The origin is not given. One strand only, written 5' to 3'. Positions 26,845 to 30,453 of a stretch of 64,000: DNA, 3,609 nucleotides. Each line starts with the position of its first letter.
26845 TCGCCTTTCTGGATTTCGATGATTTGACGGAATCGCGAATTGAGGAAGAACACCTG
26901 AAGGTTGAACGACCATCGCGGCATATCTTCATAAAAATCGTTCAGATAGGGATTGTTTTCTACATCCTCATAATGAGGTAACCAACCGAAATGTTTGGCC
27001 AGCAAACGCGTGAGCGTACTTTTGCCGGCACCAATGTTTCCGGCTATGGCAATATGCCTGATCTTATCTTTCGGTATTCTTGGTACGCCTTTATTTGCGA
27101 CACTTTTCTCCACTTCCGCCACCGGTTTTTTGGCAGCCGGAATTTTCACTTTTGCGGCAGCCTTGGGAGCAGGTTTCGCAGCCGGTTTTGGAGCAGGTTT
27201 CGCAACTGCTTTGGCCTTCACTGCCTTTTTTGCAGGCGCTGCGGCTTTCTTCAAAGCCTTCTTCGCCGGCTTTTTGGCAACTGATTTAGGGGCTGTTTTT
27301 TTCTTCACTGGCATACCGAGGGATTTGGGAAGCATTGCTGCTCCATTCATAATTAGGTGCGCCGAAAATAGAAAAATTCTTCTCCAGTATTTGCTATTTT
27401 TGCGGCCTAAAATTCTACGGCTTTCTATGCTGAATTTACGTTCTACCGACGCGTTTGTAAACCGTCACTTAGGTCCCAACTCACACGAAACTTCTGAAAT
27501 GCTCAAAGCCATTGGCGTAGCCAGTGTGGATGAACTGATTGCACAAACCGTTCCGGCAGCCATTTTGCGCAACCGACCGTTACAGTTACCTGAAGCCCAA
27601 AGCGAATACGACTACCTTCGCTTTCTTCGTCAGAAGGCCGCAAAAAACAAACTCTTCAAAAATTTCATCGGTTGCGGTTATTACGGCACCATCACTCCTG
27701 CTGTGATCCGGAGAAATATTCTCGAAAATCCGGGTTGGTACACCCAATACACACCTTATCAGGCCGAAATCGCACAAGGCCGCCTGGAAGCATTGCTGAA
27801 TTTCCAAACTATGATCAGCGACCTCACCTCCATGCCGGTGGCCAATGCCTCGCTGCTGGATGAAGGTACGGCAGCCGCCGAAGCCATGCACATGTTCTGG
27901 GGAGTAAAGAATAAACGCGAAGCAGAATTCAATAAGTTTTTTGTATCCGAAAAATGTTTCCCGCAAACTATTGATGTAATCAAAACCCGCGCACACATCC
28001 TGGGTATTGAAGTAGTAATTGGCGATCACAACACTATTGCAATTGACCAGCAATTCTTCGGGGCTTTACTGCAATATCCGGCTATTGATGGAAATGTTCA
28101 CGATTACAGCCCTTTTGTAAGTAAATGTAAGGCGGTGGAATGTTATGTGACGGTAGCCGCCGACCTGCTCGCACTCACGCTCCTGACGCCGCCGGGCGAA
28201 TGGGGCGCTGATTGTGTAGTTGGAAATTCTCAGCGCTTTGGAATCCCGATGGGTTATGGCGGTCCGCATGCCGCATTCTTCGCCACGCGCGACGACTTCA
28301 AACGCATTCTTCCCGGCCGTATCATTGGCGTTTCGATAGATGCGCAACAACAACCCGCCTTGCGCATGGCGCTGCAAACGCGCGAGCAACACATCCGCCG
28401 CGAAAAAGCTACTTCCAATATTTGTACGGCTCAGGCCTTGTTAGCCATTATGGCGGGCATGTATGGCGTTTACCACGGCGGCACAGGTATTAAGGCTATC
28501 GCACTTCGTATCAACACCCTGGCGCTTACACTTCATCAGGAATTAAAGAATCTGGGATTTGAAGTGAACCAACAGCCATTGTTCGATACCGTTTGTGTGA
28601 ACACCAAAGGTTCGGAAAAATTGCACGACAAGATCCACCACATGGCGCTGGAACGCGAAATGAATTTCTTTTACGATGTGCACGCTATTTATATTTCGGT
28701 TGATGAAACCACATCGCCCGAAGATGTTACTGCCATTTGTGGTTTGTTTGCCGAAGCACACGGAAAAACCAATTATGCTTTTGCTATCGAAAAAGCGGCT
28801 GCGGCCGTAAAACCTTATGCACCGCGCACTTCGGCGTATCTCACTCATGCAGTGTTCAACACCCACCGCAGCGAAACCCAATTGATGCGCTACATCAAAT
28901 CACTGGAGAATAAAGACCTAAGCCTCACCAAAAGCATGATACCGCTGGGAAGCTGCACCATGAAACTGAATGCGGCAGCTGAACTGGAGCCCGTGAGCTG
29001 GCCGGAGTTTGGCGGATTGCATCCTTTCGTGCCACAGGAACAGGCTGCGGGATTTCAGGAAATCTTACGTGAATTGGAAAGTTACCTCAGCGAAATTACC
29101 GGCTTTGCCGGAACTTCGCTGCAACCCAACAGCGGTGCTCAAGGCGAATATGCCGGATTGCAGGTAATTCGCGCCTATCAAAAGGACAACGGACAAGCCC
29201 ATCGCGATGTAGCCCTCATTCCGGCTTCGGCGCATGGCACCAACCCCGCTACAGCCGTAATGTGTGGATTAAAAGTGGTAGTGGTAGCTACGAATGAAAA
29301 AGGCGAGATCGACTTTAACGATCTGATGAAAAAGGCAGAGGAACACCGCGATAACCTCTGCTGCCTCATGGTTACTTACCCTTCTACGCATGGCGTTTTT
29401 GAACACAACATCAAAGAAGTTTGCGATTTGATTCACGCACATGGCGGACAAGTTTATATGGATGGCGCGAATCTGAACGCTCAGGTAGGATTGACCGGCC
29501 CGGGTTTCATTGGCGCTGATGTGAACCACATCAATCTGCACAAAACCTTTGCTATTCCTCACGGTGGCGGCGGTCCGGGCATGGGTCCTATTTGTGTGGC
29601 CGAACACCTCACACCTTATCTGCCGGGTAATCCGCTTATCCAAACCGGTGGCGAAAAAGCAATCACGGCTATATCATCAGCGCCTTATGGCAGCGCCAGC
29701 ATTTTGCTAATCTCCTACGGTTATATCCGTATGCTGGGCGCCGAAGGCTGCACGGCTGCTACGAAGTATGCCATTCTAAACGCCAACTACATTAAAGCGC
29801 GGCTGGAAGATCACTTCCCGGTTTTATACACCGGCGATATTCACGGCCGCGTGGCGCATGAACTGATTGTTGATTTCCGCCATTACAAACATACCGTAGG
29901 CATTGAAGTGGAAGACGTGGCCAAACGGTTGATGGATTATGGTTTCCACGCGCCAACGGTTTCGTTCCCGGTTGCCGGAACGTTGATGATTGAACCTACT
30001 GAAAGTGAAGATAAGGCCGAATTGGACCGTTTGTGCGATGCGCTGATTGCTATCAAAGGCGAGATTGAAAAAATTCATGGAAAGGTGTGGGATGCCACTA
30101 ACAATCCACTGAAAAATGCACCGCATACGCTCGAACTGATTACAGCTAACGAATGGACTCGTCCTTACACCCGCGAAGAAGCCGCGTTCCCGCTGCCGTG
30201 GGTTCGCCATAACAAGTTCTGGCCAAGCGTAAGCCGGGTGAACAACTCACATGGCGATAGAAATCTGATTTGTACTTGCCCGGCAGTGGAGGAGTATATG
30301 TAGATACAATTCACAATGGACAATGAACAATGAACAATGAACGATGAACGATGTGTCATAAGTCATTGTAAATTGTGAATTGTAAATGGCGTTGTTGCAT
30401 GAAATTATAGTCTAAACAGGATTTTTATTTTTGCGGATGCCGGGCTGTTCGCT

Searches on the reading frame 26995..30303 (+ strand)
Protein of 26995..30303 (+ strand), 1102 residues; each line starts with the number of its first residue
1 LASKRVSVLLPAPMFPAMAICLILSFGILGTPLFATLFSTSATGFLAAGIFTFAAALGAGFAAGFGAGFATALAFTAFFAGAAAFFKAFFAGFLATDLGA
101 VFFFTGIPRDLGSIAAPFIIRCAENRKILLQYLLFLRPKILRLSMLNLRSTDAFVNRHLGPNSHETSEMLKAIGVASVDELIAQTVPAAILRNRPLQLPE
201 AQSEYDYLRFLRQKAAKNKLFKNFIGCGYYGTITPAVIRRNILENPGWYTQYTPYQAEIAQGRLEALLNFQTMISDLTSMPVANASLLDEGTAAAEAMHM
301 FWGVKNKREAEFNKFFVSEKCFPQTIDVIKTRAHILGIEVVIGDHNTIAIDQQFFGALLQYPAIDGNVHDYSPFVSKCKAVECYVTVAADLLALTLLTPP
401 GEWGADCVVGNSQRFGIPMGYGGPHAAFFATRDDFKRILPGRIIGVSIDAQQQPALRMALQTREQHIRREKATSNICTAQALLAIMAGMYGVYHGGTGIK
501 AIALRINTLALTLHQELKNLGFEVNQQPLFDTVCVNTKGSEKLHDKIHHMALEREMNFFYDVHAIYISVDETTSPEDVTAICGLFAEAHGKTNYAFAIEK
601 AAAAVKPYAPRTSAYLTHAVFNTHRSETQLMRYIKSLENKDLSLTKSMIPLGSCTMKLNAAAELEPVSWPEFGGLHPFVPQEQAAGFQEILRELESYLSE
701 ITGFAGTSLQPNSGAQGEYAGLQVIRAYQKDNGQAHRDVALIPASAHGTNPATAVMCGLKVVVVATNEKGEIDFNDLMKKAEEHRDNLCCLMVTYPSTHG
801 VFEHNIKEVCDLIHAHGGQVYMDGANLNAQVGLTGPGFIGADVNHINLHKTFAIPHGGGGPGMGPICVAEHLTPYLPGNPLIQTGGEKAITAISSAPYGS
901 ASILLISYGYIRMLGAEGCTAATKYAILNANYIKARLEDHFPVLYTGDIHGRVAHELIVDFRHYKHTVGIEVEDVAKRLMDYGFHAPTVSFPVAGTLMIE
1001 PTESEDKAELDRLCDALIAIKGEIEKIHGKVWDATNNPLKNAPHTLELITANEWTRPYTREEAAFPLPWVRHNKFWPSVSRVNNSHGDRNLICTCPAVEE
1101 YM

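Call 22: search_protein_families(library=pfam, proteins=[window:26995-30303:+])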
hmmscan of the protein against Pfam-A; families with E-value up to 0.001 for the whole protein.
window:26995-30303:+ (1102 aa): 3 families
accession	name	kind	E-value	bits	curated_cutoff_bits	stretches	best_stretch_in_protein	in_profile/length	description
PF02347.22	GDC-P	-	1.4e-184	614.4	26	2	156-583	1-427/429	Glycine cleavage system P-protein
PF21478.3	GcvP2_C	-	1.8e-56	189.7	27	1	922-1044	1-122/122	Glycine dehydrogenase, C-terminal domain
PF01212.27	Beta_elim_lyase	-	0.00011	22.1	27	1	690-826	33-171/288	Beta-eliminating lyase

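Call 67: find_homologous_proteins(query=window:27463-30303:+, max_evalue=1e-100)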
Query window:27463-30303:+ (946 aa): 8000 proteins with E <= 1e-100 among 8000 candidates; the best 120 are listed.
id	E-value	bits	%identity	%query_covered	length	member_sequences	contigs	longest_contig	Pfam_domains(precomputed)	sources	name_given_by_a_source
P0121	0.0e+0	2207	100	100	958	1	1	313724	PF02347.23,PF21478.4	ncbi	ncbi:MAG: aminomethyl-transferring glycine dehydrogenase [Chitinophagales bacterium]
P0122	0.0e+0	1770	79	100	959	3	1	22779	PF02347.23,PF21478.4,PF01212.28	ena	-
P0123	0.0e+0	1768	79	100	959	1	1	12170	PF02347.23,PF21478.4,PF01212.28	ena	-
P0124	0.0e+0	1767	79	100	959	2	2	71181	PF02347.23,PF21478.4,PF01212.28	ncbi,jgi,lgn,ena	jgi:glycine dehydrogenase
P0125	0.0e+0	1764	79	100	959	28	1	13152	PF02347.23,PF21478.4,PF01212.28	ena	-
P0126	0.0e+0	1757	79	100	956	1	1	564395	PF02347.23,PF21478.4,PF01212.28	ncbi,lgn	ncbi:MAG: aminomethyl-transferring glycine dehydrogenase [Chitinophagales bacterium]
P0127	0.0e+0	1754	78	100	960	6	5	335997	PF02347.23,PF21478.4,PF01212.28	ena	-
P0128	0.0e+0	1745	78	100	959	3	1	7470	PF02347.23,PF21478.4,PF01212.28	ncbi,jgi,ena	jgi:glycine dehydrogenase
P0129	0.0e+0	1737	78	100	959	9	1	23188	PF02347.23,PF21478.4,PF01212.28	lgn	-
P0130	0.0e+0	1730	77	100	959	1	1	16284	PF02347.23,PF21478.4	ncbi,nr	ncbi:MAG: gcvP [Bacteroidetes bacterium]|nr:gcvP [Bacteroidota bacterium]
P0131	0.0e+0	1729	77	100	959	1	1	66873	PF02347.23,PF21478.4,PF01212.28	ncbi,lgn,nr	ncbi:MAG: aminomethyl-transferring glycine dehydrogenase [Bacteroidetes bacterium]|nr:aminomethyl-tr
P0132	0.0e+0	1725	77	100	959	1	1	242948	PF02347.23,PF21478.4,PF01212.28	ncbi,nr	ncbi:MAG: aminomethyl-transferring glycine dehydrogenase [Bacteroidetes bacterium]|nr:aminomethyl-tr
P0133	0.0e+0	1712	78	100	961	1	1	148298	PF02347.23,PF21478.4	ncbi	-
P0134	0.0e+0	1708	77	100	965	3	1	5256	PF02347.23,PF21478.4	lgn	-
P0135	0.0e+0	1708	76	100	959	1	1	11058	PF02347.23,PF21478.4,PF01212.28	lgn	-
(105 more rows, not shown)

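Call 68: find_encoding_contigs(protein=P0126, flank=10000, max_places=1)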
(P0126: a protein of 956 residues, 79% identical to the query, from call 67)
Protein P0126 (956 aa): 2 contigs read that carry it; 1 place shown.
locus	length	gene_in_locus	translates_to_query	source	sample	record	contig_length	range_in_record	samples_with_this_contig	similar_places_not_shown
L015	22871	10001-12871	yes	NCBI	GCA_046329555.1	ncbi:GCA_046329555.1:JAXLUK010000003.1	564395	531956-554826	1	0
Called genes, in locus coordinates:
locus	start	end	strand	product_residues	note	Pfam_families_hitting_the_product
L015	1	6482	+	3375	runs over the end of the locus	PF22352:K319L-like_PKD (faint), PF13573:SprB, PF13585:CHU_C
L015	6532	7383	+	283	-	-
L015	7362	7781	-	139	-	-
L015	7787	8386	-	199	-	PF01351:RNase_HII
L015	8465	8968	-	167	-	PF16231:DUF4890 (weak)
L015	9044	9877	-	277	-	PF01712:dNK, PF02223:Thymidylate_kin (faint)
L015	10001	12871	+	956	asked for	PF02347:GDC-P, PF01212:Beta_elim_lyase (weak), PF21478:GcvP2_C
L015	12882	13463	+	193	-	PF02146:SIR2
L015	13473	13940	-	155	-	PF12729:4HB_MCP_1 (weak)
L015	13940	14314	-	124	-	-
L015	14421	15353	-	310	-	PF12760:Zn_ribbon_IS1595, PF12762:DDE_Tnp_IS1595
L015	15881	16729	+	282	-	PF10546:P63C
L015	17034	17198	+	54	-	-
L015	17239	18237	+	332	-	PF21508:MenC_N (weak), PF13378:MR_MLE_C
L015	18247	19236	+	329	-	PF00501:AMP-binding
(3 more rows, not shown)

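Call 69: find_encoding_contigs(protein=P0127, flank=10000, max_places=1)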
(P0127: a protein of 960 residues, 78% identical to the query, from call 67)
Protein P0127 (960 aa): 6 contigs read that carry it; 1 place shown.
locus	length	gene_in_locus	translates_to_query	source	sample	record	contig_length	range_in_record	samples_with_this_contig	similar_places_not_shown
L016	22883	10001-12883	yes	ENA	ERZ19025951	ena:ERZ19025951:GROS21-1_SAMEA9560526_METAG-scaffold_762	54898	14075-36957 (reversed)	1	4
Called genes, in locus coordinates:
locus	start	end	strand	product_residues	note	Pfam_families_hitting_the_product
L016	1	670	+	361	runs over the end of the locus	PF25917:BSH_RND, PF25919:BSH_CusB (weak), PF25973:BSH_CzcB, PF25881:HH_YBHG (weak), PF25954:Beta-barrel_RND_2 (weak), PF25963:Beta-barrel_AAEA, PF25990:Beta-barrel_YknX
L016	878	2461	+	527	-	PF00083:Sugar_tr, PF07690:MFS_1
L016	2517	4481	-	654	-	PF02705:K_trans, PF22776:K_trans_C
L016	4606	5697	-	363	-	PF00970:FAD_binding_6, PF00175:NAD_binding_1, PF00111:Fer2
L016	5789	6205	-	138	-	PF06491:Disulph_isomer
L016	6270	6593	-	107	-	PF01883:FeS_assembly_P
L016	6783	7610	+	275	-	PF03793:PASTA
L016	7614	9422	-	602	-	PF00675:Peptidase_M16 (weak), PF05193:Peptidase_M16_C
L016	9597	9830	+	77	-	-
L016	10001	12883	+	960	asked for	PF02347:GDC-P, PF01212:Beta_elim_lyase (weak), PF21478:GcvP2_C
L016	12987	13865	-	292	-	PF14297:Lin1244_N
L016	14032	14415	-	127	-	-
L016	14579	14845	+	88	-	-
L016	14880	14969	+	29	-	-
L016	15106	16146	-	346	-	PF00487:FA_desaturase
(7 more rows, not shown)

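Call 70: find_encoding_contigs(protein=P0124, flank=10000, max_places=1)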
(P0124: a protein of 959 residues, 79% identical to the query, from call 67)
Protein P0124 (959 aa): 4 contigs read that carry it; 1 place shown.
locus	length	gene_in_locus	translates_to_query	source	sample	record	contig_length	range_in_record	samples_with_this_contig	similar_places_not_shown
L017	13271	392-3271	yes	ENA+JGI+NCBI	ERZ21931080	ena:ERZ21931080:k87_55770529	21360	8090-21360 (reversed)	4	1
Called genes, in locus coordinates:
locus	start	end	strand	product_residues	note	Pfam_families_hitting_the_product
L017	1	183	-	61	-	?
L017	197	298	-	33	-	-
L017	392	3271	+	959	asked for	PF02347:GDC-P, PF01212:Beta_elim_lyase (weak), PF21478:GcvP2_C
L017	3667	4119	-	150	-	PF01797:Y1_Tnp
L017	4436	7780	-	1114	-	PF08471:Ribonuc_red_2_N, PF02867:Ribonuc_red_lgC, PF12637:TSCPD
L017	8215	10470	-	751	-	PF01555:N6_N4_Mtase, PF03602:Cons_hypoth95 (faint), PF01170:UPF0020 (faint)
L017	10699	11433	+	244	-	PF01884:PcrB, PF01207:Dus (faint), PF00977:His_biosynth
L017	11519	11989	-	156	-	PF14076:DUF4258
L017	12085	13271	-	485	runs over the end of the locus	PF00171:Aldedh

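Call 77: search_protein_families(library=pfam, proteins=[L017:3667-4119:-])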
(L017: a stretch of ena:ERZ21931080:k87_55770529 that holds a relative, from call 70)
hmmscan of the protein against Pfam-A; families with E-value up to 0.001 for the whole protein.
L017:3667-4119:- (150 aa): 1 family
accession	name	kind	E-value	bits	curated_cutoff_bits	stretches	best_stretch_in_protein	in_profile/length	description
PF01797.21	Y1_Tnp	-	2e-26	92.9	23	1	6-119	3-121/121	Transposase IS200 like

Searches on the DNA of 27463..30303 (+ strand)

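Call 71: search_rna_families(sources=[L015, L016, L017], threshold=evalue, max_evalue=1)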
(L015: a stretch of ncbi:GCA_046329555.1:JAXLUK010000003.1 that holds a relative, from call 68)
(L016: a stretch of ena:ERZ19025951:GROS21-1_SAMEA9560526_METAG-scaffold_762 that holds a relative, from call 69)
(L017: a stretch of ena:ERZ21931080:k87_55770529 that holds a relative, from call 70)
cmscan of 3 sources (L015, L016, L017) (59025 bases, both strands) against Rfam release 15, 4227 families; matches with E-value up to 1: 4.
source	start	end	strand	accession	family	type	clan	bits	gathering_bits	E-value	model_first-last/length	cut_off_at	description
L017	4238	4282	-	RF01687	Acido-Lenti-1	Gene; sRNA;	-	41.8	37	4e-06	1-46/46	no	Acido-Lenti-1 RNA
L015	22256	22418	+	RF01705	Flavo-1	Gene; sRNA;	-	34.2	42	0.0016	1-76/76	no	Flavo-1 RNA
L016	2427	2525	+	RF00558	L20_leader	Cis-reg; leader;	-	26.4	58.7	0.53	1-127/127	no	Ribosomal protein L20 leader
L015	8393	8456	-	RF01808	MicX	Gene; sRNA;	-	25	75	0.19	1-194/194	no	MicX Vibrio cholerae sRNA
